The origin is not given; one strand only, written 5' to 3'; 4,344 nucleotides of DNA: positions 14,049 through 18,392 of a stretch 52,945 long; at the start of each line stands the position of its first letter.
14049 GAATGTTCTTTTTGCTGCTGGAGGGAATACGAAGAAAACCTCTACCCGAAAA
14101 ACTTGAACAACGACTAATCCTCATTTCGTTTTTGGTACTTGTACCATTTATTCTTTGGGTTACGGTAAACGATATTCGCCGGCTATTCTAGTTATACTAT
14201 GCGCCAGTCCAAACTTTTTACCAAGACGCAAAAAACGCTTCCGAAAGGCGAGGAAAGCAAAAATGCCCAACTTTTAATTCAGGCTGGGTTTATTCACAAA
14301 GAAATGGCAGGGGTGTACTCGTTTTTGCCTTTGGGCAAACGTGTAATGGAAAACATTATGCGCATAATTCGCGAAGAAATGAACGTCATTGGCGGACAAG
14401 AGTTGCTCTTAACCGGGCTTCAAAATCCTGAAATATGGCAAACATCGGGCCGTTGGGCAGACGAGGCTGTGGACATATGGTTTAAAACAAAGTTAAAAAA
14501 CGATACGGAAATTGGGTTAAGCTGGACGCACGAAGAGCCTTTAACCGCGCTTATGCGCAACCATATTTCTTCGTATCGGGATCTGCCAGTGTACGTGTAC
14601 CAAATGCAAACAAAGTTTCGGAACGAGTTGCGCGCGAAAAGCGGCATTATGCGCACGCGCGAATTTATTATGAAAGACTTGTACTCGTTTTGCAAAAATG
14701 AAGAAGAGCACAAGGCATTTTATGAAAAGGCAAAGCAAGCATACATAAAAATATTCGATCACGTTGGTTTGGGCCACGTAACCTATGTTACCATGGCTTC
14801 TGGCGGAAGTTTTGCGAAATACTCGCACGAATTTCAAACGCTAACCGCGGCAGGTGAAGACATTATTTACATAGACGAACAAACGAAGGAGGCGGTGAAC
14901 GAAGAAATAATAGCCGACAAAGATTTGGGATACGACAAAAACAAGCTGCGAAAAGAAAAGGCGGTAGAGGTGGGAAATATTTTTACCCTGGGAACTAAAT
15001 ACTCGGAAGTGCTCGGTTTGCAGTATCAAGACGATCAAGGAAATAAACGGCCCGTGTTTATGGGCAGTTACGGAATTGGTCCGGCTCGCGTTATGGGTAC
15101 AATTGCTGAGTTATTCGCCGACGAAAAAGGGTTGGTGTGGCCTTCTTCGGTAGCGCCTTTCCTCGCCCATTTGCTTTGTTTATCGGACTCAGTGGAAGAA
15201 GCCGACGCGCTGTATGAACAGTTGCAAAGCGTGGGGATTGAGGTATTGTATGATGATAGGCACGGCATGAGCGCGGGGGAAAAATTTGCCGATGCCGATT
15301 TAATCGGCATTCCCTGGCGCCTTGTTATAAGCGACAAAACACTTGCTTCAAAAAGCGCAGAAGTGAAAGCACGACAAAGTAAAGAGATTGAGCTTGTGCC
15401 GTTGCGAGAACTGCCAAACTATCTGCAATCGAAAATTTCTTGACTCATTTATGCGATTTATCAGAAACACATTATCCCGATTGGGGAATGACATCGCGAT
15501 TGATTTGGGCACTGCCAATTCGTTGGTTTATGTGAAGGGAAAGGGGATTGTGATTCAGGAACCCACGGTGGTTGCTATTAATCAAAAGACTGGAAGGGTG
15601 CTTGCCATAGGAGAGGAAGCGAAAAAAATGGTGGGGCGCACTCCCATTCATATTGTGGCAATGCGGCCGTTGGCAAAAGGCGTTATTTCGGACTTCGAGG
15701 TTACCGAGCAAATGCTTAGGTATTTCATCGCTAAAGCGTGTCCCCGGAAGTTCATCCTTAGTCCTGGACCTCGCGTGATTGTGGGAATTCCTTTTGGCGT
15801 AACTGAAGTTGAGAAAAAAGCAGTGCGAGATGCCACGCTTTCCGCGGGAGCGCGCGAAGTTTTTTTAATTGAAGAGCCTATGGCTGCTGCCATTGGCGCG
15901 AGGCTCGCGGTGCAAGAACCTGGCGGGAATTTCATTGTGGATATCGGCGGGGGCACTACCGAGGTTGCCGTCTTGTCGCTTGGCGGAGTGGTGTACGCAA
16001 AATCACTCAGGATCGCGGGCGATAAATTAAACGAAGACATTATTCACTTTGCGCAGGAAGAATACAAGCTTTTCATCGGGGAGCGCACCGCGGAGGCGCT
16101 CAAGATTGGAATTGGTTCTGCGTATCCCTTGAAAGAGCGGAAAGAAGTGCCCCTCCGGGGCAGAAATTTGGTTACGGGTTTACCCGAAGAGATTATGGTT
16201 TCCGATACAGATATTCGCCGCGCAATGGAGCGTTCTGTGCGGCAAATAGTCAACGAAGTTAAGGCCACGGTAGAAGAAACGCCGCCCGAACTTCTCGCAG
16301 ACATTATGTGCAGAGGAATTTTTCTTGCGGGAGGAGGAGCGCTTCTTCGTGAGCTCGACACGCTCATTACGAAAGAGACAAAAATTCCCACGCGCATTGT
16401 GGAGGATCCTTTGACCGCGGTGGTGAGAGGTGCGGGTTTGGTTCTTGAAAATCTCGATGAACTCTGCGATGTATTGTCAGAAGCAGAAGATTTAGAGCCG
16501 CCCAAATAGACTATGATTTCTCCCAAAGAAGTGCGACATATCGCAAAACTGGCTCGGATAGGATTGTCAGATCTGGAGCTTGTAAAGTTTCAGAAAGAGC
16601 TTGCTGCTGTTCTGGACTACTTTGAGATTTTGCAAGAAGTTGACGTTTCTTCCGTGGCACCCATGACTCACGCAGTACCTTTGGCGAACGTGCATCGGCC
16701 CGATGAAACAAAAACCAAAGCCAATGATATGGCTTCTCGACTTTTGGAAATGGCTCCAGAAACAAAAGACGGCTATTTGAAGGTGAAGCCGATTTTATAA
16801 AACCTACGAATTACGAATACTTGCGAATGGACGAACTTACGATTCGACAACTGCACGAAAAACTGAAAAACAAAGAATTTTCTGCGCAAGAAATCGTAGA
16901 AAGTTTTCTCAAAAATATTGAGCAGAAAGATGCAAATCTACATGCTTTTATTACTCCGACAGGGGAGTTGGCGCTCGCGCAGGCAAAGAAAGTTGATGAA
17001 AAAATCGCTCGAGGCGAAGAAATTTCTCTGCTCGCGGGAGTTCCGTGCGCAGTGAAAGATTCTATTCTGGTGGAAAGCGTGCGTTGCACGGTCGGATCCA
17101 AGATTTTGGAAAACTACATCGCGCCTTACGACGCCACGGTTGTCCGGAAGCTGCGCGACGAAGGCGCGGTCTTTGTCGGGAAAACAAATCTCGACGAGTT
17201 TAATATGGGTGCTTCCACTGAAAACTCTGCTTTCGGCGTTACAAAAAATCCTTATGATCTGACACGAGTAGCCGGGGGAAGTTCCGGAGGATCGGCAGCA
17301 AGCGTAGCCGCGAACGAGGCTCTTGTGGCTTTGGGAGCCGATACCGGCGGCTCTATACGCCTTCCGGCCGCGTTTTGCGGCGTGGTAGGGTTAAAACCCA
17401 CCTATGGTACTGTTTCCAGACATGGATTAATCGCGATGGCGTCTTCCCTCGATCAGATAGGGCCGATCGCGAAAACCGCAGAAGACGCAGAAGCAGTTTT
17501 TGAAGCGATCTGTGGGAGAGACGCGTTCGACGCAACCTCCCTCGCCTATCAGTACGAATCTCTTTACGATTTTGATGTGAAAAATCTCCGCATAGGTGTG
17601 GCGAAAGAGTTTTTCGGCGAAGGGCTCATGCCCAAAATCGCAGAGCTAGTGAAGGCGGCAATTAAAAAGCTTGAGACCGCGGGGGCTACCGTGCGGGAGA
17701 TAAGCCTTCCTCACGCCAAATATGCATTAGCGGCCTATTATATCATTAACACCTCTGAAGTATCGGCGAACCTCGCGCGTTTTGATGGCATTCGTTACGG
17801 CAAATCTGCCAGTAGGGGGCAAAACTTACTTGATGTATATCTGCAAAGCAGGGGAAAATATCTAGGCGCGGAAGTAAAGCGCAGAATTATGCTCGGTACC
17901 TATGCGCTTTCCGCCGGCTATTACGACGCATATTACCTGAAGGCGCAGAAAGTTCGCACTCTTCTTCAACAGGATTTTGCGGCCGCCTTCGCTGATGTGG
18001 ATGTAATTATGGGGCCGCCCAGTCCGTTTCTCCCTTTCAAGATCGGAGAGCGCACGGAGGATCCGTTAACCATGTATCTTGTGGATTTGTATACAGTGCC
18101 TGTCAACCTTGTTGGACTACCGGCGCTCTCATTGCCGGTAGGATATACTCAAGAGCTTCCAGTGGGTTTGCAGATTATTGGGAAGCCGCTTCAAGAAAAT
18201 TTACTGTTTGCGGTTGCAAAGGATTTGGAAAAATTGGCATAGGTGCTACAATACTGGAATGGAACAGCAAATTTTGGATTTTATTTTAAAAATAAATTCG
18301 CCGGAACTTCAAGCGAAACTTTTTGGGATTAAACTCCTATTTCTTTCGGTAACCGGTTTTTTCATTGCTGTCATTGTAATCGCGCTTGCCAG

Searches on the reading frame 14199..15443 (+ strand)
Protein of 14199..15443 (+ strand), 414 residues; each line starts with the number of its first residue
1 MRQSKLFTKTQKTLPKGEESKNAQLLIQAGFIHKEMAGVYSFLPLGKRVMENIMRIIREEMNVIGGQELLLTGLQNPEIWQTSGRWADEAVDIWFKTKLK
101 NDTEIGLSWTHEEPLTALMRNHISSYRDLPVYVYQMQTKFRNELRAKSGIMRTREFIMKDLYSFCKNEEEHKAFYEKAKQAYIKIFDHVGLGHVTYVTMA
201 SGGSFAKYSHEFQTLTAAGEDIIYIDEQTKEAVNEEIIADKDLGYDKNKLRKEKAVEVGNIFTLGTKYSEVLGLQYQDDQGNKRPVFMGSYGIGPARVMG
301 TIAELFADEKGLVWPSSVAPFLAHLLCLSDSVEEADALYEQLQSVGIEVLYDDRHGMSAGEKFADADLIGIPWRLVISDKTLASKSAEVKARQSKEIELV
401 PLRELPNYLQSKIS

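Call 67: search_protein_families(library=pfam, proteins=[window:14199-15443:+], max_evalue=0.0001)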
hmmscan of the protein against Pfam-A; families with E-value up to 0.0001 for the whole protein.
window:14199-15443:+ (414 aa): 2 families
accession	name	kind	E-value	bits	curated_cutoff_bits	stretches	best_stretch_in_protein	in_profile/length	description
PF00587.30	tRNA-synt_2b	-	2.6e-29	103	29.3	1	95-304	1-177/179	tRNA synthetase class II core domain (G, H, P, S and T)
PF03129.25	HGTP_anticodon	-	5.8e-18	65.3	21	1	331-411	14-93/94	Anticodon binding domain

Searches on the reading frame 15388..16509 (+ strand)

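Call 67: search_protein_families(library=pfam, proteins=[window:15388-16509:+], max_evalue=0.0001)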
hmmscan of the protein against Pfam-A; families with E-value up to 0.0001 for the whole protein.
window:15388-16509:+ (373 aa): 4 families
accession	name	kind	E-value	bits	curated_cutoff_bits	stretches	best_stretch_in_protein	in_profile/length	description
PF06723.19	MreB_Mbl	-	8.2e-135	449.3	27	1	34-359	2-325/327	MreB/Mbl protein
PF14450.12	FtsA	-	8.7e-11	42.7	31.8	1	183-340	2-112/127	Cell division protein FtsA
PF00012.26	HSP70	-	1.1e-07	30.9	20.6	1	129-227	135-239/599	Hsp70 protein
PF11104.14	PilM_2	-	9.7e-07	28.5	27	0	310-339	277-306/340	Type IV pilus assembly protein PilM;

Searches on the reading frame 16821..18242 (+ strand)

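Call 67: search_protein_families(library=pfam, proteins=[window:16821-18242:+], max_evalue=0.0001)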
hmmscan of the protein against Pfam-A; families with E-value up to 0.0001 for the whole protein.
window:16821-18242:+ (473 aa): 1 family
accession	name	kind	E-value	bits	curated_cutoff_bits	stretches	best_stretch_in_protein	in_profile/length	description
PF01425.27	Amidase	-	4.1e-155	517.6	27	1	24-462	1-444/445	Amidase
